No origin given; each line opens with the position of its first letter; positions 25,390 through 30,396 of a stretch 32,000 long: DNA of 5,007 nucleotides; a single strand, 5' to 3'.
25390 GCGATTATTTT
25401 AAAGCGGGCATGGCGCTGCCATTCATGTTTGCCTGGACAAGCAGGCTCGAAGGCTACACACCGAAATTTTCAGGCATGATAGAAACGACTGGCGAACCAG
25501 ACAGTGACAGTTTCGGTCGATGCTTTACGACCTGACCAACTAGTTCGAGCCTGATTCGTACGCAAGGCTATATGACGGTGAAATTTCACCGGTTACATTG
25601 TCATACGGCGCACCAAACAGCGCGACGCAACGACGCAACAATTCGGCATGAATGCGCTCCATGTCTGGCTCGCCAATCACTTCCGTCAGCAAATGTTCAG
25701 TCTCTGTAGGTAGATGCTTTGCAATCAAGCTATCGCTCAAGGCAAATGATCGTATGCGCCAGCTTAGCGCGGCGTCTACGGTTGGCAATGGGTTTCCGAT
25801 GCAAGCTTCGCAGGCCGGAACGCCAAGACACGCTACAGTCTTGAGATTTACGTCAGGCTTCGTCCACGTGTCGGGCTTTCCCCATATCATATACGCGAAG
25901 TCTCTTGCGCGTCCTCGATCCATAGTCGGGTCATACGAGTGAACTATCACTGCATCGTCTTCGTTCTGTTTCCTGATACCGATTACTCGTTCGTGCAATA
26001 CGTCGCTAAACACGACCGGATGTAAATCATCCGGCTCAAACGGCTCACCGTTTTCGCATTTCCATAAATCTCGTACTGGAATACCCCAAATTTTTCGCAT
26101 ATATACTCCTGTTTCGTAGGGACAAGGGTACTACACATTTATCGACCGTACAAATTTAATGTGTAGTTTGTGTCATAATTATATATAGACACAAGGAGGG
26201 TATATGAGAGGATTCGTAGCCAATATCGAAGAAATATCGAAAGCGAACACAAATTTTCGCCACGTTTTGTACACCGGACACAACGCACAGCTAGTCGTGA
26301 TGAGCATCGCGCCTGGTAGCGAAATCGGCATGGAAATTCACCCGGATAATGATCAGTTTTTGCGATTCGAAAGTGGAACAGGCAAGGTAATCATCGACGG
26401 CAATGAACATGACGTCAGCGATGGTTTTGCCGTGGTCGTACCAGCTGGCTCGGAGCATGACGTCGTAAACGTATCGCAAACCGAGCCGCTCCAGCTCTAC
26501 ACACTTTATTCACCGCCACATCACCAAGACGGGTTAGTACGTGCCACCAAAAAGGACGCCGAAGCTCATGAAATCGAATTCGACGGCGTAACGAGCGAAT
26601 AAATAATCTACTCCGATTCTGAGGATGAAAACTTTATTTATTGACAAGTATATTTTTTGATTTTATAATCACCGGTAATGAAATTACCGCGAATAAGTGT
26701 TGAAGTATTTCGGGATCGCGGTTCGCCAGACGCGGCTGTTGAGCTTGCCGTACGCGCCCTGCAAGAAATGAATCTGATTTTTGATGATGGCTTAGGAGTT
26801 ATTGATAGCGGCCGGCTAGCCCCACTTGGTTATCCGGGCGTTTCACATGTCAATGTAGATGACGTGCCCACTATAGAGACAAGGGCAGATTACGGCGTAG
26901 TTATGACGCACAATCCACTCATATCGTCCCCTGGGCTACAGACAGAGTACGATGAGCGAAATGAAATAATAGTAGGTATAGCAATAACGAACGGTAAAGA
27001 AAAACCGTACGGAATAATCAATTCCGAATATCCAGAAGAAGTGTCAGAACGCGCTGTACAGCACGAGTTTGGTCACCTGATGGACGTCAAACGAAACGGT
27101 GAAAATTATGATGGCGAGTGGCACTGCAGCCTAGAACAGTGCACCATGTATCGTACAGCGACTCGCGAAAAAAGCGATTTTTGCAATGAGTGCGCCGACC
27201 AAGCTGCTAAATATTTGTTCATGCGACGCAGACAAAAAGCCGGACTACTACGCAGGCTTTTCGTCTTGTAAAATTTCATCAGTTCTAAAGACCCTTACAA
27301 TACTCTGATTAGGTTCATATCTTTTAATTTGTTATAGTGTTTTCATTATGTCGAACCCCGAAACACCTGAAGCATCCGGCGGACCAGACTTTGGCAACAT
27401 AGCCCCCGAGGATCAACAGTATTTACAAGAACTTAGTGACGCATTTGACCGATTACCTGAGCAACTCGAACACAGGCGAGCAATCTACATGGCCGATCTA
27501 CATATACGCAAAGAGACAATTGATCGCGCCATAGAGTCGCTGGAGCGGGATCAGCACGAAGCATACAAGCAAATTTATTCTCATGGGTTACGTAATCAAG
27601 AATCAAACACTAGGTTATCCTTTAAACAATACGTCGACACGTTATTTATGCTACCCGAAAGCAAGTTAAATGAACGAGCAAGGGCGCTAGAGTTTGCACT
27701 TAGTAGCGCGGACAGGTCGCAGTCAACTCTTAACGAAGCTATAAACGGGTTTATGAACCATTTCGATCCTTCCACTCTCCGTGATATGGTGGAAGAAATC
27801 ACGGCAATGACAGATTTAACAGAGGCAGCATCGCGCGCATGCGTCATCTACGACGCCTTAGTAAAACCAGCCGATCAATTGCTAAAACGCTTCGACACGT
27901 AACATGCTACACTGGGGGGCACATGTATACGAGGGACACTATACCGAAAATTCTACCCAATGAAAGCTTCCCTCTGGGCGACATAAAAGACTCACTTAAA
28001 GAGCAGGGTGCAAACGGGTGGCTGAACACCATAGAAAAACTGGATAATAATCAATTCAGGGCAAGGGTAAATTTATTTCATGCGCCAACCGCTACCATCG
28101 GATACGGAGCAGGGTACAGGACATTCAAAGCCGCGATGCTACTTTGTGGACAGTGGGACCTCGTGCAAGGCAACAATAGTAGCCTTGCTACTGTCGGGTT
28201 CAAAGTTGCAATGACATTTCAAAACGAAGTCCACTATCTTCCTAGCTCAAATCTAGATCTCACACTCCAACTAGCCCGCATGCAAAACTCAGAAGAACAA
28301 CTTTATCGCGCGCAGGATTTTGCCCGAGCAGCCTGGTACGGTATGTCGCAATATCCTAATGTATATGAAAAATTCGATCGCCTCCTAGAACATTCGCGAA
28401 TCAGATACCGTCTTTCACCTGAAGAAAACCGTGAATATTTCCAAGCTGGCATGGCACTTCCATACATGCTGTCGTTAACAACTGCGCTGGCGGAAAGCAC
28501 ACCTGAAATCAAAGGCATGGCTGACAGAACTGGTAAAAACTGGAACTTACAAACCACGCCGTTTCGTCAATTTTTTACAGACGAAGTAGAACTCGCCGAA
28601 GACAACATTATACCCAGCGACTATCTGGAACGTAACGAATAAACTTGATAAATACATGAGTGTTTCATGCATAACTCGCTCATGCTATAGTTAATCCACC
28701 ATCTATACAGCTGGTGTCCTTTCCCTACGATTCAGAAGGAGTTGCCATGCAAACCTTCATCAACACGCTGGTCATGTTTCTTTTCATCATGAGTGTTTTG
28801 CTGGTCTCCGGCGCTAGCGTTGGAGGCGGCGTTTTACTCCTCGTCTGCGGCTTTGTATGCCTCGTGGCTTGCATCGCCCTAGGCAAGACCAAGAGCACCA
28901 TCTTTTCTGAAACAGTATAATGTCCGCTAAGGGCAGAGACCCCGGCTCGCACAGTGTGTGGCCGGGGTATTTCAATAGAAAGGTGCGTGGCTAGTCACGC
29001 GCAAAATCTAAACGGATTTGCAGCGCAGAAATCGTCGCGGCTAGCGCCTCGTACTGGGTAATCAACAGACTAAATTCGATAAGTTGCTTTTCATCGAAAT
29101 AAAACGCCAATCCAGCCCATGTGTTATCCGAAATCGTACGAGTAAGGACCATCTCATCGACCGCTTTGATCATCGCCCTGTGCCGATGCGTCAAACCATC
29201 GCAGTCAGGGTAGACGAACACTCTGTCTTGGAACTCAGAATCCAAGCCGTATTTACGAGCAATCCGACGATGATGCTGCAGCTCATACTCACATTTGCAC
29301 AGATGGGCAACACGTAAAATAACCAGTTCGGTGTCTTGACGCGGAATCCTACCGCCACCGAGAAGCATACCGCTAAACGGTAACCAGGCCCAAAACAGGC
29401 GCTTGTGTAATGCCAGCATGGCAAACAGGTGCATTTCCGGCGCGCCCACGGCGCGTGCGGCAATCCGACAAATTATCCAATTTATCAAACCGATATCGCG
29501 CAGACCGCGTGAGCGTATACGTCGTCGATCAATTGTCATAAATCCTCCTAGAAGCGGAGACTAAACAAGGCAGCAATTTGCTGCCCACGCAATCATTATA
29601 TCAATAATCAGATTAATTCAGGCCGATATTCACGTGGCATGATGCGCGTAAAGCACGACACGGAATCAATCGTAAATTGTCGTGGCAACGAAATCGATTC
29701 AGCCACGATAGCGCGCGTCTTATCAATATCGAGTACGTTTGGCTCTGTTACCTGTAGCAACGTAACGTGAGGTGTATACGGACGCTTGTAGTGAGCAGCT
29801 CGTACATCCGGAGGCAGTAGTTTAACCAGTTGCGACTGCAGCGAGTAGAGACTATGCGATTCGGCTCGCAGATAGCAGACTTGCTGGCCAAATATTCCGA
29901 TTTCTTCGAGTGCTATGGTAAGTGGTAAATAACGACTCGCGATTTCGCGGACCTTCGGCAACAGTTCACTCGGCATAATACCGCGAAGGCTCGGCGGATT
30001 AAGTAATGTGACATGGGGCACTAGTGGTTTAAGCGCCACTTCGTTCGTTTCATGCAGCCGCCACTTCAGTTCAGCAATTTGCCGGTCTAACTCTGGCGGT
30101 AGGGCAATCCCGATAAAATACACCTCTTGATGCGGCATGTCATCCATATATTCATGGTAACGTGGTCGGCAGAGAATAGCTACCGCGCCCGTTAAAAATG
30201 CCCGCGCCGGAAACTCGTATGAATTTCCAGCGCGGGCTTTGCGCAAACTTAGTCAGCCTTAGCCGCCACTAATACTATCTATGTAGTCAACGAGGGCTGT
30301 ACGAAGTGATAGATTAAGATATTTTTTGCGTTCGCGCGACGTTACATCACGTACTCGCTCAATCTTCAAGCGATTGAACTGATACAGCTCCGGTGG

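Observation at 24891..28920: ORFan cluster around M54-like paralogue C, framed by two copies of an unrecognised 214-239 aa family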

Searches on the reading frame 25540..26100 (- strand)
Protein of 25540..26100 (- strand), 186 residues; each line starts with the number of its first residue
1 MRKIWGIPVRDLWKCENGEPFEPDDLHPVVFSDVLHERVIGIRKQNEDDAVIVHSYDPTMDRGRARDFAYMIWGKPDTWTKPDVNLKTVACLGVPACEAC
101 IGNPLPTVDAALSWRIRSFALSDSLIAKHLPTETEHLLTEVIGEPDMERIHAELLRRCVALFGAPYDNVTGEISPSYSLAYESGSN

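Call 5: search_protein_families(library=pfam, proteins=[window:25540-26100:-], max_evalue=1)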
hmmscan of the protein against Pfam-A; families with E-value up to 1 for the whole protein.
window:25540-26100:- (186 aa): 0 families

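Call 6: search_protein_families(library=ncbifam, proteins=[window:25540-26100:-], max_evalue=1)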
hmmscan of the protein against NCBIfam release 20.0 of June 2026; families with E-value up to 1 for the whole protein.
window:25540-26100:- (186 aa): 0 families

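Call 32: search_protein_families(library=phrogs, proteins=[window:25540-26100:-], max_evalue=0.1)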
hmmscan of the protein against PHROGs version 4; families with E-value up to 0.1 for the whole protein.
window:25540-26100:- (186 aa): 1 family
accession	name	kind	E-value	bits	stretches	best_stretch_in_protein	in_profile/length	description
phrog_10234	-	unknown function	0.0091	16.9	1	32-47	39-54/55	-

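Call 33: search_protein_families(library=padloc, proteins=[window:25540-26100:-], max_evalue=0.1)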
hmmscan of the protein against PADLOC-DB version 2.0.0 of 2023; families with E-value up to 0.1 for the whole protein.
window:25540-26100:- (186 aa): 0 families

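Call 38: search_solved_structures(query=window:25540-26100:-, max_evalue=10)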
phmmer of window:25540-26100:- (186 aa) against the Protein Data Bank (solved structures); distinct sequences matched with E-value up to 10: 0.
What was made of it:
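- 25540..26100 (-): 186-aa protein of unknown function on the opposite strand; accessory gene, not part of the conserved arrangement. No Pfam, NCBIfam or PDB hit (calls 5, 6, 38).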

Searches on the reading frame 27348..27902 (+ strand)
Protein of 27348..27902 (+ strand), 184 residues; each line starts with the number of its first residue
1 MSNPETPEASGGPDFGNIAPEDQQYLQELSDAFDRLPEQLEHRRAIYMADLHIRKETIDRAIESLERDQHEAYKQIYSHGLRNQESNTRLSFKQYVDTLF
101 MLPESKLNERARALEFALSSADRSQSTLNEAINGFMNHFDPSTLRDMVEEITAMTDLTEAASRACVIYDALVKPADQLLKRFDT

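Call 5: search_protein_families(library=pfam, proteins=[window:27348-27902:+], max_evalue=1)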
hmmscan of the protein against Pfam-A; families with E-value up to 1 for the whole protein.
window:27348-27902:+ (184 aa): 6 families
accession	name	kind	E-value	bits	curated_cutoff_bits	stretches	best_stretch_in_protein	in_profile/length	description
PF22456.1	PqqF-like_C_4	-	0.028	15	27.5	0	110-149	33-71/100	PQQ synthase PqqF-like, C-terminal lobe domain 4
PF25058.1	ARM_TT21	-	0.045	14.1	27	1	21-67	75-119/155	Tetratricopeptide repeat protein 21 ARM repeat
PF24603.1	TPR_30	-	0.11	13.4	29.7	0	22-61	50-91/100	Tetratricopeptide repeat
PF24564.1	DUF7605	-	0.17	12.2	27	0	24-71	92-139/183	Domain of unknown function (DUF7605)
PF18013.6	Phage_lysozyme2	-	0.21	12.2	28.2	1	110-181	57-129/140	Phage tail lysozyme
PF08281.18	Sigma70_r4_2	-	0.21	11.7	25.7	0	56-85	2-31/54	Sigma-70, region 4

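Call 6: search_protein_families(library=ncbifam, proteins=[window:27348-27902:+], max_evalue=1)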
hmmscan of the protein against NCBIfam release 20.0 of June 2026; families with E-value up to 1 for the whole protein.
window:27348-27902:+ (184 aa): 2 families
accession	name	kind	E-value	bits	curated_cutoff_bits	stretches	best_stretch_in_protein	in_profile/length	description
NF008240.0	PRK11014.1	equivalog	0.024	14.7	182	1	118-156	98-136/141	nitric oxide-sensing transcriptional repressor NsrR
NF007428.1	PRK09973.1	equivalog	0.078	13.5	120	1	56-101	34-79/85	lipoprotein YqhH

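Call 32: search_protein_families(library=phrogs, proteins=[window:27348-27902:+], max_evalue=0.1)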
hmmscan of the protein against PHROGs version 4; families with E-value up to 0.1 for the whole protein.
window:27348-27902:+ (184 aa): 2 families
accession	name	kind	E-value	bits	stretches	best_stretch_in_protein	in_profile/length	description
phrog_35257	-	unknown function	0.0013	20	1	71-130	14-70/70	-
phrog_7582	-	unknown function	0.042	14.5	1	111-154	49-94/197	-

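Call 33: search_protein_families(library=padloc, proteins=[window:27348-27902:+], max_evalue=0.1)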
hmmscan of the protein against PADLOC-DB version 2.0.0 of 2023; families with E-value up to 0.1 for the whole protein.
window:27348-27902:+ (184 aa): 0 families

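Call 37: search_solved_structures(query=window:27348-27902:+, max_evalue=10)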
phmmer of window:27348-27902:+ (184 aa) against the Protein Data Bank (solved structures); distinct sequences matched with E-value up to 10: 4.
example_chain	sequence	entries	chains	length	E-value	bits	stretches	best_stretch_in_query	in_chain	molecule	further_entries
3n54_B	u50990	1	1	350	0.052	16.9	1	4-70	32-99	Spore germination protein B3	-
8esq_b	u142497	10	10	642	0.23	14.8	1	8-71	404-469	Probable nucleolar GTP-binding protein 1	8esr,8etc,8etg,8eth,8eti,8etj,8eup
6kq9_A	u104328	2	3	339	1.8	11.9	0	117-173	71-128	3-hydroxybutyryl-CoA dehydrogenase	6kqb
7uy5_J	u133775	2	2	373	2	11.7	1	19-99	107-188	Telomerase-associated protein of 45 kDa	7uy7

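Call 57: find_homologous_proteins(query=window:27348-27902:+, max_evalue=0.001)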
Query window:27348-27902:+ (184 aa): 7 proteins with E <= 0.001 among 144 candidates.
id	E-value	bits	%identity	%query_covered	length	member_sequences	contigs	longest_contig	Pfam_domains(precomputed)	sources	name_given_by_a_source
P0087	4.2e-115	399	100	100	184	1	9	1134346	-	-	-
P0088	4.5e-82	292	72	99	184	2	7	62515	-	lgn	-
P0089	9.8e-64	232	60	99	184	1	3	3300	-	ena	-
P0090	1.1e-58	216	58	99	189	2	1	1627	-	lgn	-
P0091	1.3e-54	203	54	100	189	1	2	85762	-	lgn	-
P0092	3.8e-54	201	55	95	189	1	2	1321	-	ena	-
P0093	2.0e-38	150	44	97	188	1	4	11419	-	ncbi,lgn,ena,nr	ncbi:hypothetical protein KC953_01735 [Candidatus Saccharibacteria bacterium]|nr:hypothetical protei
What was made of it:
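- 27348..27902 (+): unk184: acidic helical-bundle protein (184 aa), the most consistent neighbour of FAM_A in the close clade. Only 7 homologues found, one named 'hypothetical protein [Candidatus Saccharibacteria bacterium]' (call 57).
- An unk184 homologue is named likewise (call 57).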

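Call 64: predict_structure(alignment_id=A5)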
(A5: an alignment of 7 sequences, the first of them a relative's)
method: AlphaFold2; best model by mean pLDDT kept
length: 184 residues; sequences in the alignment: 7
mean_pLDDT: 85.8   pTM: 0.77
mean pLDDT of the five models: 85.8, 79.3, 69.5, 68.3, 59.1
residues with pLDDT >= 90: 96; 70-90: 69; 50-70: 7; < 50: 12
segments of 3 or more residues with pLDDT < 50: 1-3, 5-13
pLDDT, mean of each block of 10 residues (from residue 1): 46 58 76 82 96 94 84 86 95 96 88 96 92 86 94 93 96 89 75
secondary structure, 60 per line:
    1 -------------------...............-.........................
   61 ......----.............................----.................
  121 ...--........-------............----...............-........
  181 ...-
elements in order: H20-34 H36-66 H71-99 H104-123 H126-133 H141-152 H157-171 H173-183
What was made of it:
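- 27348..27902 (+): AF2 pLDDT 85.8, eight helices (call 64).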

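Call 66: fold_search(model_id=the predicted structure, library=pdb)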
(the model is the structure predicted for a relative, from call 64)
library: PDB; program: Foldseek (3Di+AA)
matches with E <= 10: 419; with E <= 0.001: 0
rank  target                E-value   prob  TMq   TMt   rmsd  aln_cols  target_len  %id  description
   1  6z0c_D                2.0e-01  0.44  0.26  0.25  18.5       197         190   17  Structure of in silico modelled artificial Maquette-3 protein (released 2021-03-17)
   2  4tql_B                2.1e-01  0.41  0.25  0.20  28.7       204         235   15  Computationally designed three helix bundle (released 2014-10-15)
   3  4tql_A                2.2e-01  0.41  0.24  0.19  27.6       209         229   15  Computationally designed three helix bundle (released 2014-10-15)
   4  5m4y_A                2.2e-01  0.23  0.20  0.20  18.4       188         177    7  Crystal structure of the Sec3/Sso2 complex at 2.20 angstrom resolution (released 2017-02-08)
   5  5m4y_C                2.4e-01  0.89  0.41  0.41  17.1       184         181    9  Crystal structure of the Sec3/Sso2 complex at 2.20 angstrom resolution (released 2017-02-08)
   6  8tn1_A                3.5e-01  0.60  0.31  0.37  14.4       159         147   13  De novo designed protein binds poly ADP ribose polymerase inhibitors (PARPi) - apo (released 2024-04-24)
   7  8z7a_F                4.3e-01  0.69  0.36  0.31  13.9       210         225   12  Open Barrel Structure of Translin from Trichoderma virens (released 2025-04-23)
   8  8z7a_G                4.7e-01  0.66  0.36  0.31  13.5       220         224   11  Open Barrel Structure of Translin from Trichoderma virens (released 2025-04-23)
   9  9fed                  5.0e-01  0.57  0.32  0.32  17.4       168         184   12  Single-chain chimeric protein mimicking the interaction between HR1 and HR2 in HIV gp41 (released 2025-05-28)
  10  9ca3_D                5.2e-01  0.35  0.31  0.23  18.3       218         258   16  Crystal structure of MarE C280S in complex with cyanide bound heme and its native substrate, beta-methyl-L-tryptophan (released 2025-04-02)
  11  9s9k_B                5.7e-01  0.54  0.33  0.34  18.1       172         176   12  S. islandicus CdvB (semi open) (released 2026-01-28)
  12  8g9k_A                6.0e-01  0.23  0.22  0.20  18.4       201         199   15  Geometrically programmable nanomaterial construction using regularized protein building blocks (released 2024-03-13)
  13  8j07_3                6.3e-01  0.11  0.17  0.07  34.5       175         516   14  96nm repeat of human respiratory doublet microtubule and associated axonemal complexes (released 2023-07-26)
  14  9s9k_A                7.3e-01  0.47  0.33  0.34  17.9       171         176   12  S. islandicus CdvB (semi open) (released 2026-01-28)
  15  8gjg_A                7.7e-01  0.35  0.29  0.32  11.3       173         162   12  De novo design of high-affinity protein binders to bioactive helical peptides (released 2024-01-10)
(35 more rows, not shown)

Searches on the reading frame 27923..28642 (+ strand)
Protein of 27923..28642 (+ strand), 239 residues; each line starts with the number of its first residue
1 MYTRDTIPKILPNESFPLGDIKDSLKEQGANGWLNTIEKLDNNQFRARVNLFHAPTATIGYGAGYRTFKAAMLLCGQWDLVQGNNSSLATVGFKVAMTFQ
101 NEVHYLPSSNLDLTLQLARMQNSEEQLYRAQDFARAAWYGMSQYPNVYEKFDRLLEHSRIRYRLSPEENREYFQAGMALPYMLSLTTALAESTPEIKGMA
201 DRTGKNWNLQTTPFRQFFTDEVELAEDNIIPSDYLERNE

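Call 5: search_protein_families(library=pfam, proteins=[window:27923-28642:+], max_evalue=1)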
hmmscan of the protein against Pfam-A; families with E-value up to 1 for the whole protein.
window:27923-28642:+ (239 aa): 0 families

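Call 6: search_protein_families(library=ncbifam, proteins=[window:27923-28642:+], max_evalue=1)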
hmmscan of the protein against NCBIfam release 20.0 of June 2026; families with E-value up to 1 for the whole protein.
window:27923-28642:+ (239 aa): 0 families

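Call 32: search_protein_families(library=phrogs, proteins=[window:27923-28642:+], max_evalue=0.1)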
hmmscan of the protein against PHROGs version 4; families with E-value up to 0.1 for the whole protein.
window:27923-28642:+ (239 aa): 0 families

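Call 33: search_protein_families(library=padloc, proteins=[window:27923-28642:+], max_evalue=0.1)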
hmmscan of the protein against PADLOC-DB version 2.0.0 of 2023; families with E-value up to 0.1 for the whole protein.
window:27923-28642:+ (239 aa): 0 families

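Call 81: search_dna_similar(query=window:27923-28642:+, collection=phages, mode=protein, max_evalue=0.01, max_rows=5)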
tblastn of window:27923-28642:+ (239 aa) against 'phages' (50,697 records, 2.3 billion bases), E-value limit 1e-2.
No match.

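Call 82: search_dna_similar(query=window:27923-28642:+, collection=plasmids, mode=protein, max_evalue=0.01, max_rows=5)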
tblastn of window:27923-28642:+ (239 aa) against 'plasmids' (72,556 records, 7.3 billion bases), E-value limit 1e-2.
No match.

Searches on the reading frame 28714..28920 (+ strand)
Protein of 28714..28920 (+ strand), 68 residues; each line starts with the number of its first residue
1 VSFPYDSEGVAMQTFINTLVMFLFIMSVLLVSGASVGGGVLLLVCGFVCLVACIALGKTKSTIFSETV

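Call 5: search_protein_families(library=pfam, proteins=[window:28714-28920:+], max_evalue=1)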
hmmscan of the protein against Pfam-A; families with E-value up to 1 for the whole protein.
window:28714-28920:+ (68 aa): 2 families
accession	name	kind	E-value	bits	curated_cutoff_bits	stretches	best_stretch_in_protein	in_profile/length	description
PF19744.4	DUF6232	-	0.078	13.9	27.4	1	11-52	35-75/117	Family of unknown function (DUF6232)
PF20968.2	MASE8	-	0.099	13.2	26.2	1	20-58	74-112/154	MASE8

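Call 6: search_protein_families(library=ncbifam, proteins=[window:28714-28920:+], max_evalue=1)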
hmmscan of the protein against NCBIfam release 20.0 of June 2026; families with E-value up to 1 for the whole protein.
window:28714-28920:+ (68 aa): 0 families

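Call 32: search_protein_families(library=phrogs, proteins=[window:28714-28920:+], max_evalue=0.1)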
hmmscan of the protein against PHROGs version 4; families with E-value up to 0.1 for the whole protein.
window:28714-28920:+ (68 aa): 0 families

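Call 33: search_protein_families(library=padloc, proteins=[window:28714-28920:+], max_evalue=0.1)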
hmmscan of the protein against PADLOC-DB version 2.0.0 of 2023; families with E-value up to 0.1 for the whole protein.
window:28714-28920:+ (68 aa): 0 families

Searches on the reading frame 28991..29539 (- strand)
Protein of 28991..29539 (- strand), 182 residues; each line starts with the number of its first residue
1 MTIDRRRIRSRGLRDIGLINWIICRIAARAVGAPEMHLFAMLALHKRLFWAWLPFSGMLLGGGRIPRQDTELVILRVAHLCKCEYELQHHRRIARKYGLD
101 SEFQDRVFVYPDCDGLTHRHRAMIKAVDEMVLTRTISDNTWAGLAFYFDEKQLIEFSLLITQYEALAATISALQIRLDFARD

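Call 5: search_protein_families(library=pfam, proteins=[window:28991-29539:-], max_evalue=1)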
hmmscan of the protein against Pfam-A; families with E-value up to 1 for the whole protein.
window:28991-29539:- (182 aa): 1 family
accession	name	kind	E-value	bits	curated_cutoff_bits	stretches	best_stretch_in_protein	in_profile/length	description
PF02627.25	CMD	-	1.1e-09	38.6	23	1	48-102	3-57/84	Carboxymuconolactone decarboxylase family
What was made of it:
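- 28991..29539 (-): CMD/AhpD-family protein: conserved backbone gene (right border of the variable stretch). PF02627 E 1.1e-9 (call 5).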

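Call 6: search_protein_families(library=ncbifam, proteins=[window:28991-29539:-], max_evalue=1)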
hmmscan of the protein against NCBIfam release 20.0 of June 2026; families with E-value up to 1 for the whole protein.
window:28991-29539:- (182 aa): 3 families
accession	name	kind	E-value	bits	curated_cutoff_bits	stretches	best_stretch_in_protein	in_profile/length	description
TIGR01926.1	peroxid_rel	subfamily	1.8e-05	24.6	81.8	1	38-130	32-126/178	peroxidase-related enzyme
NF053654.1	GroundWater_YciW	equivalog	2e-05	24.4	310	1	62-173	57-169/179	YciW-related (seleno)protein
TIGR00778.1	ahpD_dom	domain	0.00089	18.7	27.8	1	64-102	2-40/51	alkylhydroperoxidase AhpD family core domain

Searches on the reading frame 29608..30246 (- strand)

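Call 5: search_protein_families(library=pfam, proteins=[window:29608-30246:-], max_evalue=1)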
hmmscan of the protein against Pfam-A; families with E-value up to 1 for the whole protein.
window:29608-30246:- (212 aa): 3 families
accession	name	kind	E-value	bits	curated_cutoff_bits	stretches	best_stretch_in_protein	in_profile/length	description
PF13563.12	2_5_RNA_ligase2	-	6.3e-17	62.5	27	1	50-200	2-147/152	2'-5' RNA ligase superfamily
PF02834.22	LigT_PEase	-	1e-10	42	23.3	2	47-121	1-79/87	LigT like Phosphoesterase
PF10469.15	AKAP7_NLS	-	5.2e-05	23.6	24.4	1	99-168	72-151/208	AKAP7 2'5' RNA ligase-like domain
